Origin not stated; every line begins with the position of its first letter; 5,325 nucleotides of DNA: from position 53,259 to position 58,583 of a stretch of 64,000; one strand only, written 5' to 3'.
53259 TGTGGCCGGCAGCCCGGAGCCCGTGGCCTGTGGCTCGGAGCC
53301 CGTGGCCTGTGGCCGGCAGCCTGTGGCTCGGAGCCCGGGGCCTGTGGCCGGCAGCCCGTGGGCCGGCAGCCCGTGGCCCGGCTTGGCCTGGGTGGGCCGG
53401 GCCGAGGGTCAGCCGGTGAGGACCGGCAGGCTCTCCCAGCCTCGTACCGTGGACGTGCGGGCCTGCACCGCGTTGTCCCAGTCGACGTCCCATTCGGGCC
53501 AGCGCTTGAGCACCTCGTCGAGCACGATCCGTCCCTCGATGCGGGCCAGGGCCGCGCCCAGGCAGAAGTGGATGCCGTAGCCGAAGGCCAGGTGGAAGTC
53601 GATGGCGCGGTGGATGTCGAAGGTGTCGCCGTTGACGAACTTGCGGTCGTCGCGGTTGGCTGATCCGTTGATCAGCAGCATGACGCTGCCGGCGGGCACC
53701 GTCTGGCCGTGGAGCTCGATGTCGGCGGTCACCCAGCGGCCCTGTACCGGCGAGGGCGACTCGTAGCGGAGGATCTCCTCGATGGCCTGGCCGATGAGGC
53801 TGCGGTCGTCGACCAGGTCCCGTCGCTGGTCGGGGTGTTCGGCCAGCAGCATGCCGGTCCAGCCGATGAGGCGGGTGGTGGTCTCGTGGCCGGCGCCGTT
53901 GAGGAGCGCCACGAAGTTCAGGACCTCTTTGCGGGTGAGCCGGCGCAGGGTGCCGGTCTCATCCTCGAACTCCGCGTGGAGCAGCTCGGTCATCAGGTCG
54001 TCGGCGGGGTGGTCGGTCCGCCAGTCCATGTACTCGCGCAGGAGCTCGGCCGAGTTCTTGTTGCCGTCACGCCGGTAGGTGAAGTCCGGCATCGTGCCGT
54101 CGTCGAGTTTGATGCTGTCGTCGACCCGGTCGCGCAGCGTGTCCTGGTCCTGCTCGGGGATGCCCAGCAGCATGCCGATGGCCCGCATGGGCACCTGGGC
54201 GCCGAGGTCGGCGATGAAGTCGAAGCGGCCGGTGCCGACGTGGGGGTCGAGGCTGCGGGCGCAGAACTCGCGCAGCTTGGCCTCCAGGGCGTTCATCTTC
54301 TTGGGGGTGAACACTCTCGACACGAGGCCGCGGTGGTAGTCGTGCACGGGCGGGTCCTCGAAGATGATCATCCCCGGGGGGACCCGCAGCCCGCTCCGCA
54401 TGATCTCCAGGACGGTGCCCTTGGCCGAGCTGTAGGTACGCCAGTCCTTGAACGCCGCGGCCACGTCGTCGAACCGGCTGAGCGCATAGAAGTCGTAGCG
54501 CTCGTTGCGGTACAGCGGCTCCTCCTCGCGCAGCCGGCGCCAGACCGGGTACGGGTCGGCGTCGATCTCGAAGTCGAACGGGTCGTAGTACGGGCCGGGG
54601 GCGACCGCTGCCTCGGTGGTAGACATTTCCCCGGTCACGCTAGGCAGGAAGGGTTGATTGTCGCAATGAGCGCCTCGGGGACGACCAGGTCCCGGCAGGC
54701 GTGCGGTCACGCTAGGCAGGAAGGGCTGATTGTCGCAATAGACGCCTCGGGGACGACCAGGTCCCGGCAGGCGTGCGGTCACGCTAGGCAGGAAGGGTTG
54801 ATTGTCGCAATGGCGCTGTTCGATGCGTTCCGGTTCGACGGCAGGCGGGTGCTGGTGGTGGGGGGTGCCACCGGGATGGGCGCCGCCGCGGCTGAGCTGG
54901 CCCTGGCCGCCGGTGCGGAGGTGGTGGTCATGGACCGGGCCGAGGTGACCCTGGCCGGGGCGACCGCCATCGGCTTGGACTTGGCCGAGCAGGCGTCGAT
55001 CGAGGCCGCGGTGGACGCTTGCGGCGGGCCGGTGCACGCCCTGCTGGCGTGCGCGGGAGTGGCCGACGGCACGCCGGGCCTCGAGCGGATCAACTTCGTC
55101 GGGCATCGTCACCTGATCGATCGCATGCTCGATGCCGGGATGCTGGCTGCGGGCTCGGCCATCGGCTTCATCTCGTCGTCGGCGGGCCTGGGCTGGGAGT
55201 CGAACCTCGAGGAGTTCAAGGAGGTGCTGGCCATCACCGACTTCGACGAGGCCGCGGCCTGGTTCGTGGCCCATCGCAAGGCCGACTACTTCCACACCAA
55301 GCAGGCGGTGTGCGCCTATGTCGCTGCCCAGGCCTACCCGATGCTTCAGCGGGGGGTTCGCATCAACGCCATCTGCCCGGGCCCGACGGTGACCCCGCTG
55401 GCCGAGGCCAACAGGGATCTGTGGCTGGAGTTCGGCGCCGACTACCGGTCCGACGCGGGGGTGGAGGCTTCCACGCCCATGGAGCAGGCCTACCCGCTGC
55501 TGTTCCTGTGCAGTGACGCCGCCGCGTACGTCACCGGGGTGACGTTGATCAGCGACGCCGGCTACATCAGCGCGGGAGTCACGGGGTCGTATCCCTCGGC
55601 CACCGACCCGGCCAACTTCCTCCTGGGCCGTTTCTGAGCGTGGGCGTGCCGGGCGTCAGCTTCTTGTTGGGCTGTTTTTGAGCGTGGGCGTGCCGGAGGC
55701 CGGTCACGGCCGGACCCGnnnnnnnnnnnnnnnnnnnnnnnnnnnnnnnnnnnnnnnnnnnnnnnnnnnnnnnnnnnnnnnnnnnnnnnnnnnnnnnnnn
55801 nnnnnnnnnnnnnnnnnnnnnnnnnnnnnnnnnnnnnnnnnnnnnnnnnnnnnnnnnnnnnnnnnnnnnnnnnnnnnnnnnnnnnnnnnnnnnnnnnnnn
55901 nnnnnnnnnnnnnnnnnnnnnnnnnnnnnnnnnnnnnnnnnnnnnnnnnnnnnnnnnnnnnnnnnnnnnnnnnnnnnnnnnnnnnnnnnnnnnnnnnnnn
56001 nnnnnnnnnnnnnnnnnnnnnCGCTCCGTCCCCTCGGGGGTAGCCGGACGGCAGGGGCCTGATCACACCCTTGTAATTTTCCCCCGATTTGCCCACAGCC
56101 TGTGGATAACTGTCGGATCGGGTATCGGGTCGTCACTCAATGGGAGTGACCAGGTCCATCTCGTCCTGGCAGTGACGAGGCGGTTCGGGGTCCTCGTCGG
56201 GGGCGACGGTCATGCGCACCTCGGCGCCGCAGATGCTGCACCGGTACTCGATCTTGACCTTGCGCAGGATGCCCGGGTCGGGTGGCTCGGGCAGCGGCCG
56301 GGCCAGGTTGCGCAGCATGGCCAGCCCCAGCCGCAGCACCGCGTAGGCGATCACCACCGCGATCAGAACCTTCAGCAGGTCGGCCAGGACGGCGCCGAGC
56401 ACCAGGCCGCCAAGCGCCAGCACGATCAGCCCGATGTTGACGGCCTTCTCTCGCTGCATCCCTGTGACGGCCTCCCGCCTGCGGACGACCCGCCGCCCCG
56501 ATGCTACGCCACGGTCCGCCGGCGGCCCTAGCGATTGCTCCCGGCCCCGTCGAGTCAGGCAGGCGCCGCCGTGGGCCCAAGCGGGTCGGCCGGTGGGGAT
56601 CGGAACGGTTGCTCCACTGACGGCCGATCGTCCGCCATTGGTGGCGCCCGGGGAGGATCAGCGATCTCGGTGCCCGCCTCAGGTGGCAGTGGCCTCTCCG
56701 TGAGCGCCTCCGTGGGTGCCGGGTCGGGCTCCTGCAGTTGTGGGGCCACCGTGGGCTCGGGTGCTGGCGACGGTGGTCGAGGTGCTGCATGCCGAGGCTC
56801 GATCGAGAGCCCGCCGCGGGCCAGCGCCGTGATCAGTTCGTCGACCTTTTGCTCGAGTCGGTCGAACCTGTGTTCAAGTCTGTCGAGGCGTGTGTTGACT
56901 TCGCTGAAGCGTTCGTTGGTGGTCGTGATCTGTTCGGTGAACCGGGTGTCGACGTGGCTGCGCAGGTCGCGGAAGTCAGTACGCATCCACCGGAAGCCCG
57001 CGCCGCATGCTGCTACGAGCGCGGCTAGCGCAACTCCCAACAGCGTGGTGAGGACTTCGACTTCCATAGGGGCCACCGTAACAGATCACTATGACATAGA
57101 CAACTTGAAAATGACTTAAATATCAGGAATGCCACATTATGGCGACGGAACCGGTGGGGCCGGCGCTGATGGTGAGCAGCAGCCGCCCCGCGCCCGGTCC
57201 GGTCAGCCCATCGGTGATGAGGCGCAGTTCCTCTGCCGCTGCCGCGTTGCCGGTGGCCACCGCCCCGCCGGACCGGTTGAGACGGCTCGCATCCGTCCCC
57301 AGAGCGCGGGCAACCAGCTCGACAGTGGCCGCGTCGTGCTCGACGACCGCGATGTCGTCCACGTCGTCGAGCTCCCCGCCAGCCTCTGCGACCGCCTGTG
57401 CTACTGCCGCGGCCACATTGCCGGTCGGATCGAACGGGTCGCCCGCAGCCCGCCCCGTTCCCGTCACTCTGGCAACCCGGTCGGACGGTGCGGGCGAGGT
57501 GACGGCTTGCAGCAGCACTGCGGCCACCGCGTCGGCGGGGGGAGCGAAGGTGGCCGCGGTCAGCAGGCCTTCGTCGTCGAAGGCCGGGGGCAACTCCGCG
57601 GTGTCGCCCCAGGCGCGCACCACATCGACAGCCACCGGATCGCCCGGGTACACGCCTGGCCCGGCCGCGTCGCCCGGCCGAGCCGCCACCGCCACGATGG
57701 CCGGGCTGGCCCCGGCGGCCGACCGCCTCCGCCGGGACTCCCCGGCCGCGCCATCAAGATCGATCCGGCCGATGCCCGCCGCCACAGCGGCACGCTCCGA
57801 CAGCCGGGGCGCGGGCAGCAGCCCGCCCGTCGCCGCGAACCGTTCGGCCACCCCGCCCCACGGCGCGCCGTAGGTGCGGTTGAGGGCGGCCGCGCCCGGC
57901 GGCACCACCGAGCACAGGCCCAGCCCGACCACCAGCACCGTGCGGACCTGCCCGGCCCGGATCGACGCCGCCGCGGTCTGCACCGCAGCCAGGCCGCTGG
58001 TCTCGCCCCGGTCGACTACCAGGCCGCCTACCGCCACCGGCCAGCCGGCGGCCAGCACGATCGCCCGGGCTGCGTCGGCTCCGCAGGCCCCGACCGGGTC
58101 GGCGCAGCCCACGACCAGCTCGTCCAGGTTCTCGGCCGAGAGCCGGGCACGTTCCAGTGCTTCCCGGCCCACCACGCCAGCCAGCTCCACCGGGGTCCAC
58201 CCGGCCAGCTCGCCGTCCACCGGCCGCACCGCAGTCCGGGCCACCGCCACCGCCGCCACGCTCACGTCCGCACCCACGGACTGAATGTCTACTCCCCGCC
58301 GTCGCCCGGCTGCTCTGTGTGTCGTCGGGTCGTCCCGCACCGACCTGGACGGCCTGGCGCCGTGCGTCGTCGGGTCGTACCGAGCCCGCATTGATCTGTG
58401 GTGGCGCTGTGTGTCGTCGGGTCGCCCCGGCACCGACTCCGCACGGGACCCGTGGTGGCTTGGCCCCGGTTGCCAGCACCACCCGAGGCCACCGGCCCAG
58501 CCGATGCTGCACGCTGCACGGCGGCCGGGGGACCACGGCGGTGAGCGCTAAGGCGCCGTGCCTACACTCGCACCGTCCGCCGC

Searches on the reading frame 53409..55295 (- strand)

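Call 68: search_protein_families(library=pfam, proteins=[window:53409-55295:-], max_evalue=0.00001)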
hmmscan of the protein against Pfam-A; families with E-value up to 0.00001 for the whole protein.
window:53409-55295:- (628 aa): 1 family
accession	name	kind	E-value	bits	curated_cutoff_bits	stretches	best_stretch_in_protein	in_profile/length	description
PF00067.27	p450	-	1e-22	81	22.8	1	425-599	231-432/462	Cytochrome P450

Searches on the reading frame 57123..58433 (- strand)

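Call 68: search_protein_families(library=pfam, proteins=[window:57123-58433:-], max_evalue=0.00001)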
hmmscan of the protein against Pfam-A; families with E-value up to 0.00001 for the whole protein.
window:57123-58433:- (436 aa): 2 families
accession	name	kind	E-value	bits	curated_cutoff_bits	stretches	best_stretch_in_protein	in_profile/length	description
PF00108.29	Thiolase_N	-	1.3e-19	71.1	26.4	1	59-309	1-257/260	Thiolase, N-terminal domain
PF02803.24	Thiolase_C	-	1e-06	28.8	27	1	320-399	4-83/123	Thiolase, C-terminal domain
